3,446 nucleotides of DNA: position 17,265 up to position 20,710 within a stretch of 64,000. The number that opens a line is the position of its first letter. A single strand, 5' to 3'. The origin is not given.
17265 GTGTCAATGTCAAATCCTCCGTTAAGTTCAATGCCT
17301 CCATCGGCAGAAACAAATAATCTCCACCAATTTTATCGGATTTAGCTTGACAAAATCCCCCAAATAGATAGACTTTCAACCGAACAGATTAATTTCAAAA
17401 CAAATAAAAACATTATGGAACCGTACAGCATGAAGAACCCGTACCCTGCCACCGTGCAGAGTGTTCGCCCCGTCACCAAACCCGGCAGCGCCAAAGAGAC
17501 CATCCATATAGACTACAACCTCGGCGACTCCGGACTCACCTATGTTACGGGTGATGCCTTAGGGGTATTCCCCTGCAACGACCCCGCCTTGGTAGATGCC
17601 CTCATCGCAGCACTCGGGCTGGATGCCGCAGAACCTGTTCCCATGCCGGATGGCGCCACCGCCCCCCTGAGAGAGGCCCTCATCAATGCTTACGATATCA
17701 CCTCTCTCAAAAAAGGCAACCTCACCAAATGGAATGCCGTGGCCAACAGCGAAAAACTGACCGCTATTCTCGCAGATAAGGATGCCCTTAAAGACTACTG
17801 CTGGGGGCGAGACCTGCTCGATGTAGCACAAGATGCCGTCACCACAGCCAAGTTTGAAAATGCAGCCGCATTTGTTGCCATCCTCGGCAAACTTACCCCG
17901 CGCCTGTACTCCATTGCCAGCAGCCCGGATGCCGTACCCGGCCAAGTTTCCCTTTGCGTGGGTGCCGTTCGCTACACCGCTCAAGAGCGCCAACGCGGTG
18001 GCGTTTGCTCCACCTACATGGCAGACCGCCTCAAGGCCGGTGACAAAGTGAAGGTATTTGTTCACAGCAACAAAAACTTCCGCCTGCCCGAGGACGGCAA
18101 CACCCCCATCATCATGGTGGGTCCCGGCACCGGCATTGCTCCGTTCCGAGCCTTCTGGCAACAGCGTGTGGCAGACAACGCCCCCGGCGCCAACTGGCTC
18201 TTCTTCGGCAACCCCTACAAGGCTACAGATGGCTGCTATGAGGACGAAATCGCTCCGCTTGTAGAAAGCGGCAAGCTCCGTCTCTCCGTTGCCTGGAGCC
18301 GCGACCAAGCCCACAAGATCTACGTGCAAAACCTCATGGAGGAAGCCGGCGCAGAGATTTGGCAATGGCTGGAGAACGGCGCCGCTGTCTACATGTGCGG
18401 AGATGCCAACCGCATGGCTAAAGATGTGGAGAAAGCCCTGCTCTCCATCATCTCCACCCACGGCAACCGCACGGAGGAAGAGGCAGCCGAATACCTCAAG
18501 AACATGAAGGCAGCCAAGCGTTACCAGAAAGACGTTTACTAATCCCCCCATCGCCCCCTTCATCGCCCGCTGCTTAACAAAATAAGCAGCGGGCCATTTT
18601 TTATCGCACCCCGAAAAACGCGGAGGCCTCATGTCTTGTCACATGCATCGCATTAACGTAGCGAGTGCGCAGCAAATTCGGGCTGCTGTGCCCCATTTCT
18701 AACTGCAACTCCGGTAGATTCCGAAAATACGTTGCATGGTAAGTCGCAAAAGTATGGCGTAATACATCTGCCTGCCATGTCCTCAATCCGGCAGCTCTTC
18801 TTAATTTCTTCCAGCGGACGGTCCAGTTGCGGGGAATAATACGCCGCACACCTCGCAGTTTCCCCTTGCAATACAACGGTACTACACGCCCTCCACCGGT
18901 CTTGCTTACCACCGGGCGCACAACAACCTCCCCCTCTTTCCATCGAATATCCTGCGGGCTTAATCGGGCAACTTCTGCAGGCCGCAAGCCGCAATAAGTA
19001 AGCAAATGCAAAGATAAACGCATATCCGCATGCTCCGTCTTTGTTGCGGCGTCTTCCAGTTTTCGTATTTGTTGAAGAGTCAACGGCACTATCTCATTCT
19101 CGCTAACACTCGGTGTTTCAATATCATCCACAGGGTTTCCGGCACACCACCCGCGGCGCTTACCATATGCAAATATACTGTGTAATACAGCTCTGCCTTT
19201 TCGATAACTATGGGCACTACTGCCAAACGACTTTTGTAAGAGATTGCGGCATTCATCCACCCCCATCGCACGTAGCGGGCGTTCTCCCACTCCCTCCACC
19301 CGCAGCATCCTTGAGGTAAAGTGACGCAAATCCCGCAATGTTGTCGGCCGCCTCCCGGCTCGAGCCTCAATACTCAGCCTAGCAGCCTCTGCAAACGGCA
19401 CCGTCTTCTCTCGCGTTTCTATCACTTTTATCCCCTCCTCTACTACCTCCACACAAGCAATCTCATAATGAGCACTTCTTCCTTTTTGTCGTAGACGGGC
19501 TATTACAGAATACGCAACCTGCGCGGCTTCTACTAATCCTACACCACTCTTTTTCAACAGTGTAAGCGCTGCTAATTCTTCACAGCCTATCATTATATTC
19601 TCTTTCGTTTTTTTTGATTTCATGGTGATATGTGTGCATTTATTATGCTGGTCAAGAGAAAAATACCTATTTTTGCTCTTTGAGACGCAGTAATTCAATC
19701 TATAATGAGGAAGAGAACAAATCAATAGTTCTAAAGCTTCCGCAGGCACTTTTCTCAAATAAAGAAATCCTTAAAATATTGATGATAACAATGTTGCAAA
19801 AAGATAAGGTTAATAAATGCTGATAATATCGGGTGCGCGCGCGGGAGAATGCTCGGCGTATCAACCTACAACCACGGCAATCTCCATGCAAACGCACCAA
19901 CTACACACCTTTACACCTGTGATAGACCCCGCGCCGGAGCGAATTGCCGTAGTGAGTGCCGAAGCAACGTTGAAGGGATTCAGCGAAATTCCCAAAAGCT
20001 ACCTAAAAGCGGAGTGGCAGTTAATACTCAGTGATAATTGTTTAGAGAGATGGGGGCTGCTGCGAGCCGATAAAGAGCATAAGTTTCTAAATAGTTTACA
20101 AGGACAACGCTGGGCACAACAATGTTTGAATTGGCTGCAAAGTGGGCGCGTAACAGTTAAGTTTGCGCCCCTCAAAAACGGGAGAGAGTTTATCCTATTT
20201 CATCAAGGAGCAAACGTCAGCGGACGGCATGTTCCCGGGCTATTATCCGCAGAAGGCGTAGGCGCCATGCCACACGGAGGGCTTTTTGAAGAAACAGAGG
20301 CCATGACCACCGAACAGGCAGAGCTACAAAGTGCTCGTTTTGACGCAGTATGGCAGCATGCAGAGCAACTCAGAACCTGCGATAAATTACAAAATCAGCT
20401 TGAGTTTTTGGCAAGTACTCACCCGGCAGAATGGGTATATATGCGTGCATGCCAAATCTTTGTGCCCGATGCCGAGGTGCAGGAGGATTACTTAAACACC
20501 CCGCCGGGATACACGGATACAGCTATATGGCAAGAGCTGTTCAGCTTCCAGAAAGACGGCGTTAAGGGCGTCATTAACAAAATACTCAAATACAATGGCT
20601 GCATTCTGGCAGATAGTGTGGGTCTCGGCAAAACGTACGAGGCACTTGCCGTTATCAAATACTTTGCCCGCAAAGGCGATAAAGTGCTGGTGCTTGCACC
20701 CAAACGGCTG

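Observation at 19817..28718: Four-gene, translationally coupled SNF2 helicase / 243-aa unknown / Type III Mod / Type III Res cassette: an extended, two-motor restriction system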

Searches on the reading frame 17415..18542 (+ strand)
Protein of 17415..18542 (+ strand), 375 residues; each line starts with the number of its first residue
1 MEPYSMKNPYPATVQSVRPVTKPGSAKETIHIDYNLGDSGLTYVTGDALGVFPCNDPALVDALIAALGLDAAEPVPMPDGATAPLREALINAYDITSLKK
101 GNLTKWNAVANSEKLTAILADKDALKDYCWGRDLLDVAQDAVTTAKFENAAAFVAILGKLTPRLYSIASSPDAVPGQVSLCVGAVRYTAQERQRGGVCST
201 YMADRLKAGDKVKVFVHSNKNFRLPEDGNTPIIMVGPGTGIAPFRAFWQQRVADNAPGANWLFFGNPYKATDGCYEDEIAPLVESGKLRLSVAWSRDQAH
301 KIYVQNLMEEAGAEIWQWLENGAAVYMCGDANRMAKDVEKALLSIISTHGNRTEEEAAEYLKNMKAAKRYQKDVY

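Call 21: search_protein_families(library=pfam, proteins=[window:17415-18542:+], max_evalue=0.001)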
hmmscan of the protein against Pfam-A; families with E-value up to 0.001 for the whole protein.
window:17415-18542:+ (375 aa): 2 families
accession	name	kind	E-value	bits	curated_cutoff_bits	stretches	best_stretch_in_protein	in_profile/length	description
PF00667.26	FAD_binding_1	-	5.2e-28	98.6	32.3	1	3-201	2-222/222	FAD binding domain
PF00175.26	NAD_binding_1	-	6e-16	59.5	22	1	234-340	1-109/109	Oxidoreductase NAD-binding domain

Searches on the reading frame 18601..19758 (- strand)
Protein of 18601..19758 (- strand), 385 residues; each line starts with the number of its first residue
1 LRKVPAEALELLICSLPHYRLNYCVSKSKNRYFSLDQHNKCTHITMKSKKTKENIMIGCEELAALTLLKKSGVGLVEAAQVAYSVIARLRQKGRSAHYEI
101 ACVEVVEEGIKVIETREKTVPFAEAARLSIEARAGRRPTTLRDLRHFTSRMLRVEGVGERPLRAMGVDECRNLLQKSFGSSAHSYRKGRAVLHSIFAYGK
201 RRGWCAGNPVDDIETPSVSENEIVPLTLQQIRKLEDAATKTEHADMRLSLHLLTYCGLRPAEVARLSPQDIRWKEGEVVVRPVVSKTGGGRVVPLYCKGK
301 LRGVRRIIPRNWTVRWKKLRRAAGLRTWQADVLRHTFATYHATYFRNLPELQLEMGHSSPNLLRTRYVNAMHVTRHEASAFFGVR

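Call 21: search_protein_families(library=pfam, proteins=[window:18601-19758:-], max_evalue=0.001)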
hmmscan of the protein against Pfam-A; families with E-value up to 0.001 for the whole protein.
window:18601-19758:- (385 aa): 1 family
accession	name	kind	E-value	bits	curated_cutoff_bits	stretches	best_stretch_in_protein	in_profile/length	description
PF00589.27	Phage_integrase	-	2.8e-13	50.4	27.1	1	226-298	3-73/172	Phage integrase family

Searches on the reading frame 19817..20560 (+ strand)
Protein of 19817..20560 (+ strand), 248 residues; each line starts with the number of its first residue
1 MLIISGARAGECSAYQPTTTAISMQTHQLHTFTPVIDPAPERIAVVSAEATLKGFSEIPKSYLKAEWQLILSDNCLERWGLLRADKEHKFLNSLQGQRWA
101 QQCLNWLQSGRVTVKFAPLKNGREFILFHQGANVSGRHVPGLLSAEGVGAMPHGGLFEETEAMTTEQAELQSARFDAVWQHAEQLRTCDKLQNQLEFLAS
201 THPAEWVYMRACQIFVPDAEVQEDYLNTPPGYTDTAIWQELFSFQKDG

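Call 6: search_protein_families(library=pfam, proteins=[window:19817-20560:+], max_evalue=10)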
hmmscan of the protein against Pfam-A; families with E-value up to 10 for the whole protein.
window:19817-20560:+ (248 aa): 1 family
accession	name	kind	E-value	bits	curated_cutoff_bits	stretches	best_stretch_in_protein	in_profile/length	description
PF12122.13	Rhomboid_N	-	0.033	14.9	26.2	1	91-131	4-44/86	Cytoplasmic N-terminal domain of rhomboid serine protease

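Call 84: predict_structure(alignment_id=A5)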
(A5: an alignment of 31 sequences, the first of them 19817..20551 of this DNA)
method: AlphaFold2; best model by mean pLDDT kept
length: 245 residues; sequences in the alignment: 31
mean_pLDDT: 65.9   pTM: 0.60
mean pLDDT of the five models: 65.9, 64.6, 60.9, 59.7, 57.5
residues with pLDDT >= 90: 14; 70-90: 85; 50-70: 90; < 50: 56
segments of 3 or more residues with pLDDT < 50: 1-36, 152-160, 219-226
pLDDT, mean of each block of 10 residues (from residue 1): 35 40 41 54 85 83 88 77 57 72 91 86 63 58 65 44 74 85 71 87 61 55 49 63 59
secondary structure, 60 per line:
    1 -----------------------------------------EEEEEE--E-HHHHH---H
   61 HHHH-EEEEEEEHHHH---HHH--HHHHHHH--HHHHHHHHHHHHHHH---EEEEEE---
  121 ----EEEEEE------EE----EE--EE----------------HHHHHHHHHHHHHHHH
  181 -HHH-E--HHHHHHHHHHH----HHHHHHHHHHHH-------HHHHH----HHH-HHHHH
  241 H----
elements in order: E42-47 H52-56 H60-64 E66-72 H73-76 H85-91 H94-108 E112-117 E125-130 H165-180 H189-199 H204-215 H223-227 H236-241

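Call 86: fold_search(model_id=the predicted structure, library=pdb)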
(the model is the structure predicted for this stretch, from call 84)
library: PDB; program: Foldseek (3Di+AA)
matches with E <= 10: 297; with E <= 0.001: 0
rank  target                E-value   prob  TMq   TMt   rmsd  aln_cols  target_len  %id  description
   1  7clg_B                6.5e-03  0.98  0.36  0.12  13.7       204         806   13  Crystal structure of the ATP-dependent restriction endonuclease SauUSI (released 2021-01-20)
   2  8yr6                  1.1e-02  0.72  0.28  0.18   9.5       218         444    8  Crystal structure of E. coli phosphatidylserine synthase complexed with 16:0/16:0 CDP-DG (released 2024-11-20)
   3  7clg_A                2.1e-02  0.99  0.38  0.12   7.3       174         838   14  Crystal structure of the ATP-dependent restriction endonuclease SauUSI (released 2021-01-20)
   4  4rct_A                2.3e-02  0.85  0.30  0.22   9.9       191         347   10  Crystal structure of R-protein of NgoAVII restriction endonuclease (released 2014-12-24)
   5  5bpd_C                2.5e-02  0.92  0.28  0.26   8.6       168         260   10  Structure of TrmBL2, an archaeal chromatin protein, shows a novel mode of DNA binding. (released 2015-09-02)
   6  8yr5_I                2.5e-02  0.63  0.29  0.19   8.7       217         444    9  Crystal structure of E. coli phosphatidylserine synthase in apo state (released 2024-11-20)
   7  8yr5_E                2.5e-02  0.57  0.28  0.18   8.9       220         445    9  Crystal structure of E. coli phosphatidylserine synthase in apo state (released 2024-11-20)
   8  5box_A                2.7e-02  0.93  0.21  0.20   5.2        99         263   14  Structure of TrmBL2, an archaeal chromatin protein, shows a novel mode of DNA binding. (released 2015-09-02)
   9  8yr5_C                2.7e-02  0.63  0.29  0.19   8.6       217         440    9  Crystal structure of E. coli phosphatidylserine synthase in apo state (released 2024-11-20)
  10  8yr5_H                3.0e-02  0.57  0.28  0.19   8.8       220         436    9  Crystal structure of E. coli phosphatidylserine synthase in apo state (released 2024-11-20)
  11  8yr5_D                3.0e-02  0.57  0.29  0.19   8.7       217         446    9  Crystal structure of E. coli phosphatidylserine synthase in apo state (released 2024-11-20)
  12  8yr5_A                3.2e-02  0.60  0.29  0.19   8.7       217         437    9  Crystal structure of E. coli phosphatidylserine synthase in apo state (released 2024-11-20)
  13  8yr5_B                3.4e-02  0.57  0.29  0.19   8.7       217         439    9  Crystal structure of E. coli phosphatidylserine synthase in apo state (released 2024-11-20)
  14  8yr5_J                3.6e-02  0.57  0.29  0.19   8.7       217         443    9  Crystal structure of E. coli phosphatidylserine synthase in apo state (released 2024-11-20)
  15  8yr5_L                3.6e-02  0.54  0.29  0.19   8.7       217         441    9  Crystal structure of E. coli phosphatidylserine synthase in apo state (released 2024-11-20)
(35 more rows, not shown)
